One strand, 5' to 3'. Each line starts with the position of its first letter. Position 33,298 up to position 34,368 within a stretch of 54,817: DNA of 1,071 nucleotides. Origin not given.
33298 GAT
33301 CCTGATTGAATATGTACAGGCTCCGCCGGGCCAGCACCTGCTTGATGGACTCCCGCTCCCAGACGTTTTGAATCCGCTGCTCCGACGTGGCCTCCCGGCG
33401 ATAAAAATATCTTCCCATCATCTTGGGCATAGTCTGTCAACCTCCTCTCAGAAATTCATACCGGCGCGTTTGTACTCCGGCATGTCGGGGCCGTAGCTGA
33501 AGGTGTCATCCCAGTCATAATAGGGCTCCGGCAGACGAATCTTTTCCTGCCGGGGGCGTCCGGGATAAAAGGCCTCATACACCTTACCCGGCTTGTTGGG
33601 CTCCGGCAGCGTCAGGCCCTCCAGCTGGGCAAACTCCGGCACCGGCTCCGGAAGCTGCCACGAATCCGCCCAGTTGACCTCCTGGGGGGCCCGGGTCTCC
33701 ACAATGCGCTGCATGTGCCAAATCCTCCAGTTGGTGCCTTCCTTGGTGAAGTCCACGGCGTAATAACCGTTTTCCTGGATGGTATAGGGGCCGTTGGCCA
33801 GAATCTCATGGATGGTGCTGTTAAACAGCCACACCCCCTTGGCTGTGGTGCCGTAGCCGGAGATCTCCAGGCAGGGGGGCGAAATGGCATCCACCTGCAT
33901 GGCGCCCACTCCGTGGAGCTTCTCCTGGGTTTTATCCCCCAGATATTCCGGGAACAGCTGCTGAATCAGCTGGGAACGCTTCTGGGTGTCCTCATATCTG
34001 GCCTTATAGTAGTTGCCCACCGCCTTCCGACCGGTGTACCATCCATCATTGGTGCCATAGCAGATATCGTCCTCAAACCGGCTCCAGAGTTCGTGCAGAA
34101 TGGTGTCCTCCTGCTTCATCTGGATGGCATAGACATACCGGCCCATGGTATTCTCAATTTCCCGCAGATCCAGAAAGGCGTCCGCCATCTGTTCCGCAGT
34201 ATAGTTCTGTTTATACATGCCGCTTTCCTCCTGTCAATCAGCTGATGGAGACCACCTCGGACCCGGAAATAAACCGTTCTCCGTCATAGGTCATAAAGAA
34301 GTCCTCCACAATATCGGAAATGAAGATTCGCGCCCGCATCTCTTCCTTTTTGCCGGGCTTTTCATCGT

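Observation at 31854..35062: Three tandem, translationally coupled ~260-aa NTF2/SnoaL-like paralogues behind a flavodoxin-fold protein: possible hetero-oligomeric dehydratase/isomerase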

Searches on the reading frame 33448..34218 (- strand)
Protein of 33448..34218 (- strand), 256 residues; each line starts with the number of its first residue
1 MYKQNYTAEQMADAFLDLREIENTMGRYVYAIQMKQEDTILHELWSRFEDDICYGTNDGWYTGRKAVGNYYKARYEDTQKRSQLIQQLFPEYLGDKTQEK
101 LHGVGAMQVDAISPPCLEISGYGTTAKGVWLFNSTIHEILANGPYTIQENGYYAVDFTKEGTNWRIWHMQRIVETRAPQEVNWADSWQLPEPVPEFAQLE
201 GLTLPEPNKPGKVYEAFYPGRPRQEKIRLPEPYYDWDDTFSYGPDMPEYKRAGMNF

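Call 3: search_protein_families(library=pfam, proteins=[window:33448-34218:-], max_evalue=1)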
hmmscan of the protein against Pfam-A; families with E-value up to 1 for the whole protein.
window:33448-34218:- (256 aa): 2 families
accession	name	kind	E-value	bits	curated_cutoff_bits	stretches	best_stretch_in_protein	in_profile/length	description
PF13577.12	SnoaL_4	-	5.7e-05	23.6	24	1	16-169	4-125/126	SnoaL-like domain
PF13474.12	SnoaL_3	-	0.0025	18.6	22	1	21-80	1-58/121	SnoaL-like domain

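Call 4: search_protein_families(library=ncbifam, proteins=[window:33448-34218:-], max_evalue=1)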
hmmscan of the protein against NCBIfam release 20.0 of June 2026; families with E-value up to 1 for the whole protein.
window:33448-34218:- (256 aa): 0 families

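Call 9: search_solved_structures(query=window:33448-34218:-, max_evalue=10)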
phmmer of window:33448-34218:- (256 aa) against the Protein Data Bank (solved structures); distinct sequences matched with E-value up to 10: 2.
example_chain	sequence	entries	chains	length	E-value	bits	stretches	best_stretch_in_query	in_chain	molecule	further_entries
9qvk_A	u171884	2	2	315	0.89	12.2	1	6-64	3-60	Butirosin biosynthesis protein H N-terminal domain-containing protein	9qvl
3bid_A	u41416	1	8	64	1.1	11.9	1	129-162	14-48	UPF0339 protein NMB1088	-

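Call 47: search_solved_structures(query=A4, max_evalue=1, show_alignments=2)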
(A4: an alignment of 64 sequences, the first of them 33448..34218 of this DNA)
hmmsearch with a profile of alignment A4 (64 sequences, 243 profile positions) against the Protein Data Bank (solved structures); distinct sequences matched with E-value up to 1: 4.
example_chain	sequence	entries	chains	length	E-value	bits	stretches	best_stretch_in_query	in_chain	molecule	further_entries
8abv_A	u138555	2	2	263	5.1e-08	35.8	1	114-188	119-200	SnoaL-like domain-containing protein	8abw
8abu_A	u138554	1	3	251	1.1e-07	34.7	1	114-187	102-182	SnoaL-like domain-containing protein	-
8abt_A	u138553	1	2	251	1.5e-07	34.3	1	114-187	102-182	SnoaL-like domain-containing protein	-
4lzi_A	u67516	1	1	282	7.5e-06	28.7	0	186-222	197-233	Multicystatin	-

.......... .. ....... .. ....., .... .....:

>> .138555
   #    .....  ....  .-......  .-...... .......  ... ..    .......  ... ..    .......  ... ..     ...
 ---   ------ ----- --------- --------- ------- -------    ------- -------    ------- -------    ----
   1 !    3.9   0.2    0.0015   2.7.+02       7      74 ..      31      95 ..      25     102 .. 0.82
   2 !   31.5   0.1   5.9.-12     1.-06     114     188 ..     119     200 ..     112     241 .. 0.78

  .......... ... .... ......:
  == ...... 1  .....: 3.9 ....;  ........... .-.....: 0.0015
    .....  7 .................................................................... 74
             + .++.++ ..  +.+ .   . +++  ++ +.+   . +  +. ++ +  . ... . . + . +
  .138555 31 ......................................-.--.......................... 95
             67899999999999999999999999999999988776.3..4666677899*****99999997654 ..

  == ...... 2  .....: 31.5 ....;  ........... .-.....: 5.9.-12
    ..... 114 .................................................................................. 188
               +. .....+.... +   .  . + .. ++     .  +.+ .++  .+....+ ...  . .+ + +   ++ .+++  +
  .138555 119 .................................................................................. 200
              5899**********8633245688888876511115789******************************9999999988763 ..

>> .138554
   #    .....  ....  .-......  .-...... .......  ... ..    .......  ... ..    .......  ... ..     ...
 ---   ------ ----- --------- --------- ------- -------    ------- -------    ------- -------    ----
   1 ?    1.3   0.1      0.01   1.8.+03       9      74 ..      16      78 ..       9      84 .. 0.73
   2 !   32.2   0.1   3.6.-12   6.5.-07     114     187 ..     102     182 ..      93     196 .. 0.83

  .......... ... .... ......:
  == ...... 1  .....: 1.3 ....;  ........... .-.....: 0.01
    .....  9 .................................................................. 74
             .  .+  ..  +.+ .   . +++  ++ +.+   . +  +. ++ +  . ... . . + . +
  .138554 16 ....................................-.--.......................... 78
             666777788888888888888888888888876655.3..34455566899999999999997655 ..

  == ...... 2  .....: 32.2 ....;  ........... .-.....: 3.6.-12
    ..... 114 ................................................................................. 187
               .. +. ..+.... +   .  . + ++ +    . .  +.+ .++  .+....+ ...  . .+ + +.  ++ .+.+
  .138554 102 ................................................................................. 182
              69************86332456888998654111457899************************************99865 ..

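Call 81: list_cluster_members(proteins=[window:33448-34218:-, P0001, P0066, P0123])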
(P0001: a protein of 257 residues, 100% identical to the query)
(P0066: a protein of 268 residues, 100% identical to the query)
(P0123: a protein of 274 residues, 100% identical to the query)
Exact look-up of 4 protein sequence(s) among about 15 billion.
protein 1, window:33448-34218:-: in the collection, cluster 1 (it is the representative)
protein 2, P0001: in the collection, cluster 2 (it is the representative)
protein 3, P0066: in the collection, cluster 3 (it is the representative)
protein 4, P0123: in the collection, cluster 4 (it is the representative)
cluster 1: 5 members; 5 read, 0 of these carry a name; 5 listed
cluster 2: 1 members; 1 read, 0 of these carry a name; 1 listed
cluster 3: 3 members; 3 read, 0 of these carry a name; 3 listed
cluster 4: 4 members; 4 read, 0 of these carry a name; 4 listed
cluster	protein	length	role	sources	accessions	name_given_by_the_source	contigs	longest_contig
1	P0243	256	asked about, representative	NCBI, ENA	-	-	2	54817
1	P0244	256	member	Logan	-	-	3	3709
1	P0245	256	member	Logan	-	-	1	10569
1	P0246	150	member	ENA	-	-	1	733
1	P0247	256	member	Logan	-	-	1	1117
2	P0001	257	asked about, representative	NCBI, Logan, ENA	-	-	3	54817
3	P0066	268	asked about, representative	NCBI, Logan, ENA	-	-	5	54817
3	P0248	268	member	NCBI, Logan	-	-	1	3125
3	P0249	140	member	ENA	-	-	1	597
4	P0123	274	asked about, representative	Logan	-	-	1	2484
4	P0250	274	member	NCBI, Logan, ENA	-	-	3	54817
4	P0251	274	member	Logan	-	-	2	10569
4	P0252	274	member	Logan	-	-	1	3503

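Call 91: search_protein_families(library=pfam, alignment_id=A4, max_evalue=0.001)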
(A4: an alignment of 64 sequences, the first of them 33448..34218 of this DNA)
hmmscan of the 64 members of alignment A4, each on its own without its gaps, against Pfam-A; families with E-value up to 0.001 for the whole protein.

A. member 1, window:33448-34218:- (256 aa): 1 family
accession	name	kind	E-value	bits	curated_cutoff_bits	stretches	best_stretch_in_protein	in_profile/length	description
PF13577.12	SnoaL_4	-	5.7e-05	23.6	24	1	16-169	4-125/126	SnoaL-like domain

B. families by the number of members that match (of 64 scanned): 1 family
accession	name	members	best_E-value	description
PF13577.12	SnoaL_4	63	2.2e-10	SnoaL-like domain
